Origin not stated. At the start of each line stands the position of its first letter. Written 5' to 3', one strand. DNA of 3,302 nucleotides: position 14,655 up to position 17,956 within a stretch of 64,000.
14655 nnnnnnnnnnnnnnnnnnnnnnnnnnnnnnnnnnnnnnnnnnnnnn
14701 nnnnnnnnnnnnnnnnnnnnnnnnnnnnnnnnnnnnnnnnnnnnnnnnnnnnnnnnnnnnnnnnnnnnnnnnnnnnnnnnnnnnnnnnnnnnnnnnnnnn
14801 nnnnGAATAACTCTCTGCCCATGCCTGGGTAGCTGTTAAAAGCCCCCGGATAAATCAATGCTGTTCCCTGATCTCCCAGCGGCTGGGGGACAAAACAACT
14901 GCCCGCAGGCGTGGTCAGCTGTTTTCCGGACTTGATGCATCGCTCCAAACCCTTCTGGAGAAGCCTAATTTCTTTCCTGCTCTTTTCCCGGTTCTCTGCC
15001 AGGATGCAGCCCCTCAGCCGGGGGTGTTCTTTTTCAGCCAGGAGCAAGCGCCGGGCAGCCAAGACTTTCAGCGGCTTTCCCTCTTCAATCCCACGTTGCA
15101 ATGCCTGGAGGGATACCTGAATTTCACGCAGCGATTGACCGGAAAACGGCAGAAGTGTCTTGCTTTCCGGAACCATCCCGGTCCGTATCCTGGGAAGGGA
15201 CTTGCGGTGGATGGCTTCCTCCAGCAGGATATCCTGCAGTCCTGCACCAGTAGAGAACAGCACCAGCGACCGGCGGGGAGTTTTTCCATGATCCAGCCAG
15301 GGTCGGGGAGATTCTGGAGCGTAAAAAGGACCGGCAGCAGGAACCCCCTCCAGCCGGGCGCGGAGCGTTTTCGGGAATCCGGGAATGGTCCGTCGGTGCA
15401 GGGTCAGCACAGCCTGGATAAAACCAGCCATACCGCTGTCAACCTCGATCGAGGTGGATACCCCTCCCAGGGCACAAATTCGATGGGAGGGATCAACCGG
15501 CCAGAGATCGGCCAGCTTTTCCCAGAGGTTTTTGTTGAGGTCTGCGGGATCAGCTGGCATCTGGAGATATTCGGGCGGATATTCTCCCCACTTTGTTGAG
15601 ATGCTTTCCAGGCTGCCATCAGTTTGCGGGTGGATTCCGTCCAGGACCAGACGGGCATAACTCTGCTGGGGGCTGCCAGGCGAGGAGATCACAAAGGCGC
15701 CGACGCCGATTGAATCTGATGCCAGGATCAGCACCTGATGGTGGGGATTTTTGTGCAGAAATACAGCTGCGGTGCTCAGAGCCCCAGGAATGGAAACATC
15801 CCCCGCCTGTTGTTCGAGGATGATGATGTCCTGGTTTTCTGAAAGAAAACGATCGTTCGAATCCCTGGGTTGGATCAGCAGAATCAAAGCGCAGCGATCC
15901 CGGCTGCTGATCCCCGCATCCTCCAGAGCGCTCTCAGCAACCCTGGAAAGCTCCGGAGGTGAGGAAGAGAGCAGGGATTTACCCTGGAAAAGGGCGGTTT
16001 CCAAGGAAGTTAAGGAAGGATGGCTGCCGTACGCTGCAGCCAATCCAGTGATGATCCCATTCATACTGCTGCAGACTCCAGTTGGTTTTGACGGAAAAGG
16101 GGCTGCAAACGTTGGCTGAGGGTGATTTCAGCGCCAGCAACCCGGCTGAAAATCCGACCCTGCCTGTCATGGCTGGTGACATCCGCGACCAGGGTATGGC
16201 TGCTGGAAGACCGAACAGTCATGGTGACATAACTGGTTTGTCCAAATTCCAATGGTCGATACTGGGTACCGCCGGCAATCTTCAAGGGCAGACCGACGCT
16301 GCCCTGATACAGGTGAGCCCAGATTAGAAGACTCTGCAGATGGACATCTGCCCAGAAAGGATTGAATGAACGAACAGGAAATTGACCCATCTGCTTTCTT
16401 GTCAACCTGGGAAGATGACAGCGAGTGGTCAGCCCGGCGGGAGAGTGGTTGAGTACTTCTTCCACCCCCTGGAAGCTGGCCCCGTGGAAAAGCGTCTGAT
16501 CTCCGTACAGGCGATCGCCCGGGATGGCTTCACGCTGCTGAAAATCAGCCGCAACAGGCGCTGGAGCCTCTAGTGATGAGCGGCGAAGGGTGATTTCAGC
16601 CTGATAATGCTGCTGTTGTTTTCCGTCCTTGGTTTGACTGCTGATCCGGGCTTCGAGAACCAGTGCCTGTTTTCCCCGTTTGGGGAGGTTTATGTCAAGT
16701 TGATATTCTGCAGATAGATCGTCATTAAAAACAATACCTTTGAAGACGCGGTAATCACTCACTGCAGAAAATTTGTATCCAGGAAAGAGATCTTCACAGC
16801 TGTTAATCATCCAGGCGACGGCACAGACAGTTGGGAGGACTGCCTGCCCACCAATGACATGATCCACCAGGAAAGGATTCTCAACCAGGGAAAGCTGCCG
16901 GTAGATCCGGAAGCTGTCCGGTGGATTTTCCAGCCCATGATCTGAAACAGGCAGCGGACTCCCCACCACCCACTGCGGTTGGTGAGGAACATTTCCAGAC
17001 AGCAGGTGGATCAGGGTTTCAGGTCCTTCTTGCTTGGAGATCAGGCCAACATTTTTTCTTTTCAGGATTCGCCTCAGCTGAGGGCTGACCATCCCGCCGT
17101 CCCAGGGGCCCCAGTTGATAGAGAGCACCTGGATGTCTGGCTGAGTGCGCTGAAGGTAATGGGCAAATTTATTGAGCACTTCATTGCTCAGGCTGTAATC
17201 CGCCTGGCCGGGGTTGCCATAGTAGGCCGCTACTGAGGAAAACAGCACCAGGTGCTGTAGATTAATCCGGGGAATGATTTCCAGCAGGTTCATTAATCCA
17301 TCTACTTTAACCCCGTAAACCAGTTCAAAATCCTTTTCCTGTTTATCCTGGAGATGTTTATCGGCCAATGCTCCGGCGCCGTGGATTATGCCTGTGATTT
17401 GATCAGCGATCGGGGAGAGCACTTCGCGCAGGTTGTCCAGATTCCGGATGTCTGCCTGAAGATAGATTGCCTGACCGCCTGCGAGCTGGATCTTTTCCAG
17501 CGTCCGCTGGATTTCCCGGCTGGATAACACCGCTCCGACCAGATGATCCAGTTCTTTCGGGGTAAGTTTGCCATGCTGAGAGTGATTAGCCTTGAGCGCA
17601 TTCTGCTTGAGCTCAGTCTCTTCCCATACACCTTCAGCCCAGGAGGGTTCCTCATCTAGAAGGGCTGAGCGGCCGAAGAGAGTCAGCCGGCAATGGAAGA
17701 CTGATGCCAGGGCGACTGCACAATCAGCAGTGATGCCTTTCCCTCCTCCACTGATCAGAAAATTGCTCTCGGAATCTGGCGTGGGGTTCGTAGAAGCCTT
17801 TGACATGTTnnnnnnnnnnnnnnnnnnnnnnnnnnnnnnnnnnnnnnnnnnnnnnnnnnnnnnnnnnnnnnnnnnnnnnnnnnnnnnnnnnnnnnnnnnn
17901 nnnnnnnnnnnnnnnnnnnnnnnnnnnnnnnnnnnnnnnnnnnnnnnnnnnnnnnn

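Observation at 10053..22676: Atypical single-KS pfa-like (PUFA-synthase-type) secondary-lipid synthase operon with unknown product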

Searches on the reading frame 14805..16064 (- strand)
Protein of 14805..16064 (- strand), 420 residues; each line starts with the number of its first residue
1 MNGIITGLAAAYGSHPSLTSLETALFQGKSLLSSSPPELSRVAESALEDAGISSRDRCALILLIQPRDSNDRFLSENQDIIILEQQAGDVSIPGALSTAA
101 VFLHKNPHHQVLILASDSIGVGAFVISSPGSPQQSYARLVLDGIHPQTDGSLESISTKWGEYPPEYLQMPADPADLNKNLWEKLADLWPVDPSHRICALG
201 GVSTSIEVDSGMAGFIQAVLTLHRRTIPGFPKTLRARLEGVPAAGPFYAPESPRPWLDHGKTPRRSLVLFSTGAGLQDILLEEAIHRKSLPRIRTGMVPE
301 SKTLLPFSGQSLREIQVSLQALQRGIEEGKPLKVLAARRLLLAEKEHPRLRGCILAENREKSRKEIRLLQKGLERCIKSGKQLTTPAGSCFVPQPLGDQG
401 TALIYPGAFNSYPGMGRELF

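Call 51: predict_structure(alignment_id=A2)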
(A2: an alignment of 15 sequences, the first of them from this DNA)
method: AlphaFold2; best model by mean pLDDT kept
length: 420 residues; sequences in the alignment: 15
mean_pLDDT: 76.8   pTM: 0.67
mean pLDDT of the five models: 76.8, 74.7, 74.5, 73.5, 72.8
residues with pLDDT >= 90: 85; 70-90: 219; 50-70: 77; < 50: 39
segments of 3 or more residues with pLDDT < 50: 143-150, 291-299, 400-420
pLDDT, mean of each block of 10 residues (from residue 1): 89 85 85 74 90 80 70 57 60 86 89 88 91 89 48 54 82 80 78 74 72 92 89 81 80 74 83 77 82 39 82 92 92 86 77 84 91 89 77 62 42 33
secondary structure, 60 per line:
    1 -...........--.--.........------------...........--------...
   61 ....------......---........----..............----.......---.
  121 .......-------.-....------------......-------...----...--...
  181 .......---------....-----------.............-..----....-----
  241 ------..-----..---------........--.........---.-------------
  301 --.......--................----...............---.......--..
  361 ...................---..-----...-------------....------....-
elements in order: E2-12 H18-26 H39-49 E58-64 H71-76 E80-87 H92-105 E110-116 E120-127 E137-140 H153-158 E166-168 H178-187 E197-200 H212-224 H232-235 E265-272 E275-283 E303-309 H312-327 H332-346 E350-356 H359-379 E390-392 H406-409 H416-419

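Call 54: fold_search(model_id=the predicted structure, library=pdb)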
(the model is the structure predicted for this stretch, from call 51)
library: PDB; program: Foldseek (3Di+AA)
matches with E <= 10: 995; with E <= 0.001: 465
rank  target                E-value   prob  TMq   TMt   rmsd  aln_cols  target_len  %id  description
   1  5e6k_A                2.4e-14  1.00  0.52  0.42  13.7       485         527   15  Ketosynthase from module 6 of the bacillaene synthase from Bacillus subtilis 168 (C167S mutant, crystal form 2) (released 2015-11-18)
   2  5eny_B                2.6e-14  1.00  0.49  0.40  13.8       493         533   15  Ketosynthase from module 6 connected to acyl carrier protein from module 5 (unobservable) of the bacillaene synthase f (released 2015-12-23)
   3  5e6k_B                4.9e-14  1.00  0.49  0.40  13.8       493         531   15  Ketosynthase from module 6 of the bacillaene synthase from Bacillus subtilis 168 (C167S mutant, crystal form 2) (released 2015-11-18)
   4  4wky_A                1.1e-13  1.00  0.50  0.38  15.6       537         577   15  Streptomcyes albus JA3453 oxazolomycin ketosynthase domain OzmN KS2 (released 2014-10-29)
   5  5erf_A                1.3e-13  1.00  0.49  0.39  14.3       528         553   14  Ketosynthase from module 6 of the bacillaene synthase from Bacillus subtilis 168 (released 2015-12-23)
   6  5bp1                  1.3e-13  1.00  0.49  0.27  14.4       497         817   15  Condensing di-domain (KS-AT) of a mycocerosic acid synthase-like (MAS-like) PKS (released 2016-03-09)
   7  5e5n_C                1.9e-13  1.00  0.51  0.41  13.9       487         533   15  Ketosynthase from module 6 of the bacillaene synthase from Bacillus subtilis 168 (C167S mutant, crystal form 1) (released 2015-11-18)
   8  5erf_B                2.3e-13  1.00  0.50  0.38  14.6       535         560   15  Ketosynthase from module 6 of the bacillaene synthase from Bacillus subtilis 168 (released 2015-12-23)
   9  5e5n_D                2.7e-13  1.00  0.51  0.41  13.8       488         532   15  Ketosynthase from module 6 of the bacillaene synthase from Bacillus subtilis 168 (C167S mutant, crystal form 1) (released 2015-11-18)
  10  8oii_A                5.6e-13  1.00  0.47  0.24  16.2       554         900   13  Cryo-EM KSB domain of RhiE from Burkholderia rhizoxinica (released 2024-04-03)
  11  5eny_A                6.3e-13  1.00  0.50  0.39  13.8       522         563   14  Ketosynthase from module 6 connected to acyl carrier protein from module 5 (unobservable) of the bacillaene synthase f (released 2015-12-23)
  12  5e5n_B                6.3e-13  1.00  0.50  0.38  14.1       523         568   15  Ketosynthase from module 6 of the bacillaene synthase from Bacillus subtilis 168 (C167S mutant, crystal form 1) (released 2015-11-18)
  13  6mhk_B                6.6e-13  1.00  0.52  0.42  14.6       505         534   16  Crystal structure of ketosynthase nine from bacillaene polyketide synthase in Bacillus amyloliquefaciens (released 2019-09-25)
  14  4oqj                  7.1e-13  1.00  0.49  0.32  15.8       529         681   15  Streptomcyes albus JA3453 oxazolomycin ketosynthase domain OzmQ KS1 (released 2014-03-19)
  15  6mhl_B                7.5e-13  1.00  0.49  0.38  14.6       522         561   12  Crystal structure of ketosynthase twelve from bacillaene polyketide synthase in Bacillus amyloliquefaciens (released 2019-09-25)
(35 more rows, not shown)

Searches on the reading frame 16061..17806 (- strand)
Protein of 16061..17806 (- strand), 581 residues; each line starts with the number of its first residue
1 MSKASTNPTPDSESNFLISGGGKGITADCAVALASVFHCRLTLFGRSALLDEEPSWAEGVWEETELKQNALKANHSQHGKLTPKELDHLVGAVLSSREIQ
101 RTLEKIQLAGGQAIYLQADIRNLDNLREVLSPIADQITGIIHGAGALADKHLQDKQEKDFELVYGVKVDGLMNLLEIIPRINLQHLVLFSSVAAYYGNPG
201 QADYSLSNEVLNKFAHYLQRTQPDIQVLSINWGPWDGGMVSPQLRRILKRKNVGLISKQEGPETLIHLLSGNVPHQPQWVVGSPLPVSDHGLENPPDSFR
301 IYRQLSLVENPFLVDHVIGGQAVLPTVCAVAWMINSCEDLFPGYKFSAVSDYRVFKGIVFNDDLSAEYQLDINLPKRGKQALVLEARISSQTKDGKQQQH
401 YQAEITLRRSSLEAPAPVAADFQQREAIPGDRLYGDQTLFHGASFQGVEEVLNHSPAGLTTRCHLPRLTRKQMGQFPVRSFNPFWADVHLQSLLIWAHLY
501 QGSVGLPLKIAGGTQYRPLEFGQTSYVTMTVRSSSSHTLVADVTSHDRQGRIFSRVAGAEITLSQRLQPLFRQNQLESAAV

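Call 3: search_protein_families(library=pfam, proteins=[window:16061-17806:-], max_evalue=0.01)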
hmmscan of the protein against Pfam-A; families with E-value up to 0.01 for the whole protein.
window:16061-17806:- (581 aa): 7 families
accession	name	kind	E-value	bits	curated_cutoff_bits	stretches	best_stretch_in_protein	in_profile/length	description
PF08659.16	KR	-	8.7e-33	114.2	22.6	1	16-236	3-179/180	KR domain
PF14765.12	PS-DH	-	1.5e-11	44.6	23.7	1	422-565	11-160/166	Polyketide synthase dehydratase N-terminal domain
PF00106.31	adh_short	-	1.7e-09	37.9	26.6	1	94-240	32-187/195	short chain dehydrogenase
PF21089.3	PKS_DH_N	-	1.1e-06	28.9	27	1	296-377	13-93/103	Polyketide synthase dehydratase domain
PF13561.12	adh_short_C2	-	9.7e-06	25.8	27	1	90-238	24-179/236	Enoyl-(Acyl carrier protein) reductase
PF01370.27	Epimerase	-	0.00034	20.5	20.9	1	109-201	43-124/240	NAD dependent epimerase/dehydratase family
PF01073.25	3Beta_HSD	-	0.005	16.3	22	1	99-212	34-137/280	3-beta hydroxysteroid dehydrogenase/isomerase family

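Call 4: search_protein_families(library=ncbifam, proteins=[window:16061-17806:-], max_evalue=0.01)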
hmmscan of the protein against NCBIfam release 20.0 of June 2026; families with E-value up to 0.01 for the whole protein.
window:16061-17806:- (581 aa): 35 families (the best 25 are shown)
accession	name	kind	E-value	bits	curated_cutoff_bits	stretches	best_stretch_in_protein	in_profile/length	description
TIGR02813.1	omega_3_PfaA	subfamily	7.2e-136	454.2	1010.1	1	10-571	1994-2581/2582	polyketide-type polyunsaturated fatty acid synthase PfaA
NF045894.1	PKS_plus_SDR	equivalog_domain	4e-24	84.3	1740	1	99-270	1198-1370/1515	type I polyketide synthase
NF041183.1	Pks2_ls1_myc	equivalog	3.8e-12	43.9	2400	1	96-236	1787-1929/2086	sulfolipid-1 biosynthesis phthioceranic/hydroxyphthioceranic acid synthase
NF004200.0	PRK05653.1-5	equivalog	4.5e-12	46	273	1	90-212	31-161/242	3-oxoacyl-ACP reductase FabG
NF037941.1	PKS_NbtC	equivalog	4.5e-11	41.4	1150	1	97-236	717-856/1027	nocobactin polyketide synthase NbtC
NF037940.1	PKS_MbtD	equivalog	1e-10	40.4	1150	1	103-241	693-831/978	mycobactin polyketide synthase MbtD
TIGR01830.1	3oxo_ACP_reduc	equivalog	8.3e-09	35.5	297.75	1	95-216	32-160/239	3-oxoacyl-[acyl-carrier-protein] reductase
NF006073.0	PRK08219.1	equivalog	2.1e-08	34.1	218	1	100-240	36-179/227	SDR family oxidoreductase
TIGR03971.1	SDR_subfam_1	subfamily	3e-08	33.3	300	1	96-240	49-203/271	mycofactocin-coupled SDR family oxidoreductase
NF047420.2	EF_P_mod_YmfI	equivalog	8e-07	29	238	1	94-217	32-158/236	elongation factor P 5-aminopentanone reductase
TIGR01831.1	fabG_rel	equivalog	1.1e-06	28.3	338.85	1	98-210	35-155/239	3-ketoacyl-ACP reductase FabG2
NF004198.0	PRK05653.1-3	equivalog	1.2e-05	24.9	296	1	95-207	40-159/248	3-oxoacyl-ACP reductase FabG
TIGR01179.1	galE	equivalog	2.1e-05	23.5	262.3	1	102-205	39-134/332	UDP-glucose 4-epimerase GalE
NF009466.0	PRK12826.1-2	subfamily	2.6e-05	23.8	222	1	96-219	38-169/248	3-oxoacyl-ACP reductase FabG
NF007956.0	PRK10675.1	subfamily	2.6e-05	23.5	394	1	104-206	42-138/338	UDP-glucose 4-epimerase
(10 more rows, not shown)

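Call 57: find_related_loci(query=window:16061-17806:-, collection=metagenome_contigs, flank=10000)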
Query window:16061-17806:- (581 aa) in metagenome_contigs; peptide patterns used: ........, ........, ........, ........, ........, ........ (x = any residue, [..] = any of these).
600 stretches matched a pattern (row limit reached: there are more); 576 encode a relative of the query (tblastn E <= 1e-3); the best 80 are kept; 80 distinct loci.
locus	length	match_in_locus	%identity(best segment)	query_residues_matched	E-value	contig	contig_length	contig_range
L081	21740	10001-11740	55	1-581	0e+0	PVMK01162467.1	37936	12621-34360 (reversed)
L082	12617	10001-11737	56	1-581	0e+0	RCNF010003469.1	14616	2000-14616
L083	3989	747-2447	55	9-576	0e+0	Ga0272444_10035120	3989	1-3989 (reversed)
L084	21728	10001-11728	54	1-577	0e+0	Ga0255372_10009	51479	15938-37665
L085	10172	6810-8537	54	1-577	0e+0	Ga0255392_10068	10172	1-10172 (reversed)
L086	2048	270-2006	54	1-581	0e+0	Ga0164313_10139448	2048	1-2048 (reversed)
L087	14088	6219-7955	55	1-581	0e+0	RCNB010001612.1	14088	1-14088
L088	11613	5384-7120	54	1-581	0e+0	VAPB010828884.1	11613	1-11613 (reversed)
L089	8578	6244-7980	56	1-581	0e+0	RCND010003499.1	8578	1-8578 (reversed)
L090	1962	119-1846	55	1-578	0e+0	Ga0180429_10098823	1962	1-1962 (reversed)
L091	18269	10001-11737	56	1-581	0e+0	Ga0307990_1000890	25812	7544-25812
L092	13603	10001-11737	56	1-581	0e+0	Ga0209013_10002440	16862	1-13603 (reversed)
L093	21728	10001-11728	54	1-577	0e+0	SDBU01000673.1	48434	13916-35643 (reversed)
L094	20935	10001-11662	50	17-566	1e-179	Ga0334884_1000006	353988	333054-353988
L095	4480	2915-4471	54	1-521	0e+0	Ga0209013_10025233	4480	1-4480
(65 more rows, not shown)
